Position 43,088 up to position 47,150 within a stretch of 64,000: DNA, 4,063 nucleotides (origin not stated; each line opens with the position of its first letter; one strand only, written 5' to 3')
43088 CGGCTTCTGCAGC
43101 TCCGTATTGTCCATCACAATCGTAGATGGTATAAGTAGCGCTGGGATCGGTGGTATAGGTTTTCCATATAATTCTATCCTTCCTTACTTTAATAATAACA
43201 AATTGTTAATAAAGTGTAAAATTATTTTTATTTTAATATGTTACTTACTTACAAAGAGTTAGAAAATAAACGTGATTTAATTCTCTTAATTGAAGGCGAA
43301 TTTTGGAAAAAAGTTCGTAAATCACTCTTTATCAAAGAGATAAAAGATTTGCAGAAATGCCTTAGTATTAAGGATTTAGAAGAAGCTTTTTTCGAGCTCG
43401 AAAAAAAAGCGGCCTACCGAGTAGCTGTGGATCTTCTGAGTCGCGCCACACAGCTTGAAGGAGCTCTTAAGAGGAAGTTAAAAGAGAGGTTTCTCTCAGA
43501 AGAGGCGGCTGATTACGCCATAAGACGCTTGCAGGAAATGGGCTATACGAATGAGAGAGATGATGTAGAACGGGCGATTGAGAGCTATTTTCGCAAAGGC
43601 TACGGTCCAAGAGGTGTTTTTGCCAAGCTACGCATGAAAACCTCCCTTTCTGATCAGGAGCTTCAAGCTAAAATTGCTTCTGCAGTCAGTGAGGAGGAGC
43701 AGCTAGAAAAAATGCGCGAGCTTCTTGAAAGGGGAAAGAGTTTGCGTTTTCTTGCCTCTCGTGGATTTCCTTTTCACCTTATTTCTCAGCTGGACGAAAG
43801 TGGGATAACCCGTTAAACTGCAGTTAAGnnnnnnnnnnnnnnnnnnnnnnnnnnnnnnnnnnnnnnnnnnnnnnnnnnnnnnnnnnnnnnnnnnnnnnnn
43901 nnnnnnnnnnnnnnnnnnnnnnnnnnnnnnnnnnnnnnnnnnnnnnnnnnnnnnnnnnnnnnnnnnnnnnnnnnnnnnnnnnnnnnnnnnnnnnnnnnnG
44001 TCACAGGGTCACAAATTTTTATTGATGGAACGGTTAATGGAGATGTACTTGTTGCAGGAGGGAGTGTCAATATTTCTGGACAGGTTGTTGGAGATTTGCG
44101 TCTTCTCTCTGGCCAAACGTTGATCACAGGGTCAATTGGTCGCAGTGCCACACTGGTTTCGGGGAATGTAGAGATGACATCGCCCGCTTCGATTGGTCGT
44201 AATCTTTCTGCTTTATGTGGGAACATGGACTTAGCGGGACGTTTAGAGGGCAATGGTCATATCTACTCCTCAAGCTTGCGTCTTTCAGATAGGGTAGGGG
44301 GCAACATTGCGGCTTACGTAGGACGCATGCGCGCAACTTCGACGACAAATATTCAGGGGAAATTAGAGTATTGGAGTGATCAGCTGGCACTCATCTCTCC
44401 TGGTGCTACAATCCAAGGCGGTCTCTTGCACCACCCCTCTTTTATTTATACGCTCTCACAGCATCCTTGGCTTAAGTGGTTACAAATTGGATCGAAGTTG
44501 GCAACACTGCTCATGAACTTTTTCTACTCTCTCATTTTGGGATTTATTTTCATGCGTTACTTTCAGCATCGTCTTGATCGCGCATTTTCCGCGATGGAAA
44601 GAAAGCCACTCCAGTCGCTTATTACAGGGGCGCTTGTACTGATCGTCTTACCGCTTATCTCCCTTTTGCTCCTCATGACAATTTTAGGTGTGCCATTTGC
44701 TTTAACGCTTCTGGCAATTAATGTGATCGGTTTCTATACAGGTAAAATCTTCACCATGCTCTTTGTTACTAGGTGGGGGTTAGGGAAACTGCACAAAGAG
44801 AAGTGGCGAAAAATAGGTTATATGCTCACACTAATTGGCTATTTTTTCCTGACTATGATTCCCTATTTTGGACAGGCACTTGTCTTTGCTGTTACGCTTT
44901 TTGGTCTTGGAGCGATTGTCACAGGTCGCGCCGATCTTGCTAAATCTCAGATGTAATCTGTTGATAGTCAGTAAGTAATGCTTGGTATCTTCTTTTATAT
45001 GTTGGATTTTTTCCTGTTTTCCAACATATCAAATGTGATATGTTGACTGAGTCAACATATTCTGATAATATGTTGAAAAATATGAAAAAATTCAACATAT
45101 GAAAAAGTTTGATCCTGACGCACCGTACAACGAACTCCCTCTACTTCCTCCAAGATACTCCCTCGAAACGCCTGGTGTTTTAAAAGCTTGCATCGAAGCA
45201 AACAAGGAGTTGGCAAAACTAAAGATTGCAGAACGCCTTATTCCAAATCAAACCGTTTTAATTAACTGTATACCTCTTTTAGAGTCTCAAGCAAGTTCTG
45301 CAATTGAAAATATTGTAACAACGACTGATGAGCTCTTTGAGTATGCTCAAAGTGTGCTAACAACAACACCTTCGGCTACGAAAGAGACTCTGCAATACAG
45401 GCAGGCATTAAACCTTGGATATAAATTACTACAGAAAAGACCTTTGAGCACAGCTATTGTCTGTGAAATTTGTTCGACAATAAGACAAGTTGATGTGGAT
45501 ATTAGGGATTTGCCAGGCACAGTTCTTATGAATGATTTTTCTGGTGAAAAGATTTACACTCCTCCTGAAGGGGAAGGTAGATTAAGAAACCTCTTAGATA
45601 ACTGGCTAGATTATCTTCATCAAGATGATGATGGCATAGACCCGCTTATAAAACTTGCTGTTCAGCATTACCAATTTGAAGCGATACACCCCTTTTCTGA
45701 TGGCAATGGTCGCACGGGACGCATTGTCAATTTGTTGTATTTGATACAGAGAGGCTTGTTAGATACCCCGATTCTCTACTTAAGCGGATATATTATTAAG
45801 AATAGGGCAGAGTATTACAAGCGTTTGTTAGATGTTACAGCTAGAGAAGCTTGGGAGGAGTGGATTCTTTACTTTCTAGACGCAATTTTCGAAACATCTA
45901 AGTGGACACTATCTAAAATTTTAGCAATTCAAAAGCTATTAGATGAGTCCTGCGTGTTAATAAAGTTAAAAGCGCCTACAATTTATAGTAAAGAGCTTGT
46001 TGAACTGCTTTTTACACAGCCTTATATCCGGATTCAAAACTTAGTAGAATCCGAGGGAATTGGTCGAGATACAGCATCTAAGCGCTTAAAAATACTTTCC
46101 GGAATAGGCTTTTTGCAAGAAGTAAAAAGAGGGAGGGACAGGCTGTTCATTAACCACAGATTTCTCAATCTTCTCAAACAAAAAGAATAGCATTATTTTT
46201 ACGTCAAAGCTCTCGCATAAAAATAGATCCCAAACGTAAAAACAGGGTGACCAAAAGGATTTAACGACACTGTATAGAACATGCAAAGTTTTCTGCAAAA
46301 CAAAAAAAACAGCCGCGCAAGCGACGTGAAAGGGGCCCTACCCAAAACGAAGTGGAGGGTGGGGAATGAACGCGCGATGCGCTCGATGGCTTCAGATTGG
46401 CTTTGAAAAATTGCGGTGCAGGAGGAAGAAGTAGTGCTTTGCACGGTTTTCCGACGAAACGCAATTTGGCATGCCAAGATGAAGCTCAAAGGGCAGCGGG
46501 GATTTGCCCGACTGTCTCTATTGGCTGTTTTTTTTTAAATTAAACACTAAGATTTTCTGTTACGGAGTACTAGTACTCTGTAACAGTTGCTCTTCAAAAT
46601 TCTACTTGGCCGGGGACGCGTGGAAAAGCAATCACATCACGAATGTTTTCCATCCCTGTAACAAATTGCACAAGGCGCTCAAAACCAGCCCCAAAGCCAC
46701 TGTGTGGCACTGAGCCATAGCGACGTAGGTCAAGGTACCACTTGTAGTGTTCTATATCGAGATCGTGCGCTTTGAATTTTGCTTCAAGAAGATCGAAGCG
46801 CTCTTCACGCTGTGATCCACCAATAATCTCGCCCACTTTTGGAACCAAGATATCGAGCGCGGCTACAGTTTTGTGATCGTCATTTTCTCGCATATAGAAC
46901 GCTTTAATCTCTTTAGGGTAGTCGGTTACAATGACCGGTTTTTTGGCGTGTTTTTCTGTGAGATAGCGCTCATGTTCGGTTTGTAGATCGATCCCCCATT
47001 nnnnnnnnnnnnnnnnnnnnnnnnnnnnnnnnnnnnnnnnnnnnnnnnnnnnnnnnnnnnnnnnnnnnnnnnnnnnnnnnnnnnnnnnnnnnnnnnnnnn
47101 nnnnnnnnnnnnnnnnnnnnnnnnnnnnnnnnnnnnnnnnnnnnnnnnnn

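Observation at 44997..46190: A Fic gene sits behind six alternating copies of an 8-bp motif that run into its start codon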

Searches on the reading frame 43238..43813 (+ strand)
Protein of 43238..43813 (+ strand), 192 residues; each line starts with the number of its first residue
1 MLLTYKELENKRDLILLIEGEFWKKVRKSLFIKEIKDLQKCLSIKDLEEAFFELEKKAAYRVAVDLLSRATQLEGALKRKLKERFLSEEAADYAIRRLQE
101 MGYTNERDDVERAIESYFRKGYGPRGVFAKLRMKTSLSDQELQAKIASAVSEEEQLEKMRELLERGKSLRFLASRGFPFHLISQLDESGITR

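Call 66: search_protein_families(library=pfam, proteins=[window:43238-43813:+], max_evalue=0.01)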
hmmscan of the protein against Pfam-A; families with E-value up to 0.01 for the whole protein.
window:43238-43813:+ (192 aa): 1 family
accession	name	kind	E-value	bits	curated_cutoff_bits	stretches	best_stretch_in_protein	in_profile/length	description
PF21982.2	RecX_HTH1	-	0.0033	17.8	26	1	59-98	1-40/40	RecX, first three-helix domain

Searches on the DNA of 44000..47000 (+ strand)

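Call 45: search_rna_families(source=window, start=44000, end=47000, threshold=evalue, max_evalue=1)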
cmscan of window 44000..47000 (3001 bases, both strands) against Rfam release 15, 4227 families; matches with E-value up to 1: 0.
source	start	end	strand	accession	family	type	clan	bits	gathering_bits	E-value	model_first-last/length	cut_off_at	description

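Call 47: search_dna_similar(query=L073:2850-4071:+, collection=ecoli_genomes, mode=distant, max_rows=8)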
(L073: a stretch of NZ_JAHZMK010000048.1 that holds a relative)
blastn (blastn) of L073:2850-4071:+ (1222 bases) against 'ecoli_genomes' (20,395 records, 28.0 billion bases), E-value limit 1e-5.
Records with a match: 270; places in all: 270; records where one place covers at least 80% of the query: 36.
Genomes with a match: 270 of 5426; with a place that covers at least 80% of the query: 36. Places per genome that has any: lowest 1, median 1, highest 1. On chromosomes: 270 places; on plasmids: 0.
Best place of each record, by identity: 60-80% 270.
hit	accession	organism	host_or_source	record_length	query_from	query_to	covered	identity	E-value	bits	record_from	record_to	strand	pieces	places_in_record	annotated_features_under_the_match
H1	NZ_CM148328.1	Escherichia coli strain 02B17CRGN002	Homo sapiens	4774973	19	1152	93%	63.7%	3e-33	152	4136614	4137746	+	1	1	fic: protein adenylyltransferase Fic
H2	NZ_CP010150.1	Escherichia coli strain D7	dog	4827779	19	1152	93%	63.6%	1e-31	148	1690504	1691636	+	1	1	fic: protein adenylyltransferase Fic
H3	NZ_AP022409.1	Escherichia coli strain STW0522-31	-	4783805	19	1152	93%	63.6%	1e-31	148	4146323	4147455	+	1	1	fic: protein adenylyltransferase Fic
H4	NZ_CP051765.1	Escherichia coli strain SCU-113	Homo sapiens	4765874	19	1152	93%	63.6%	1e-31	148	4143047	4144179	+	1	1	fic: protein adenylyltransferase Fic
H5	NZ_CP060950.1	Escherichia coli strain EC9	Homo sapiens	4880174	19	1152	93%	63.6%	1e-31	148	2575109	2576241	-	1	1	fic: protein adenylyltransferase Fic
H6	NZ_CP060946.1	Escherichia coli O157:H7 str. EC10 strain EC10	Homo sapiens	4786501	19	1152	93%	63.6%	1e-31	148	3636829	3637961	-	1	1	fic: protein adenylyltransferase Fic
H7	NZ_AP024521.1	Escherichia coli strain E189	Equus caballus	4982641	19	1152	93%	63.6%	1e-31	148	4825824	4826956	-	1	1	fic: protein adenylyltransferase Fic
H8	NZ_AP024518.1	Escherichia coli strain E148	Equus caballus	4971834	19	1152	93%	63.6%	1e-31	148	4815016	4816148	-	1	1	fic: protein adenylyltransferase Fic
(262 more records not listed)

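Call 49: get_annotated_region(hit=H2, flank=1500)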
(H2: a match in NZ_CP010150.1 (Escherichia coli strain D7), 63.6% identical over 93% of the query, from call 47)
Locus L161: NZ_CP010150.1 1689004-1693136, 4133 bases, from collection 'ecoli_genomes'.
description: Escherichia coli strain D7 chromosome, complete genome
organism: Escherichia coli strain D7 (NCBI taxid 562)
replicon: chromosome; assembly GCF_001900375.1
host: dog; source: -; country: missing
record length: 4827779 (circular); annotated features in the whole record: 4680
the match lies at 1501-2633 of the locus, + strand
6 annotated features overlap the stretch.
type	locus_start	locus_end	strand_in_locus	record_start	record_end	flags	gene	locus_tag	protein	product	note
CDS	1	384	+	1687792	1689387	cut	mobH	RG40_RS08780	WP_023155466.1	MobH family relaxase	-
CDS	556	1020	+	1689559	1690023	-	-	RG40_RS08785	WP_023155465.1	GNAT family N-acetyltransferase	-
CDS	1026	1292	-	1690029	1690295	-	-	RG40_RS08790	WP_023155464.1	hypothetical protein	-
CDS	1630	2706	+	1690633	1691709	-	fic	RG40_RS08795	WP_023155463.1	protein adenylyltransferase Fic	-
CDS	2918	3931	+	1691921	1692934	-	-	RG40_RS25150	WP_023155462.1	Fic family protein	-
CDS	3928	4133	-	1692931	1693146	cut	-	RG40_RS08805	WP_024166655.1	hypothetical protein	-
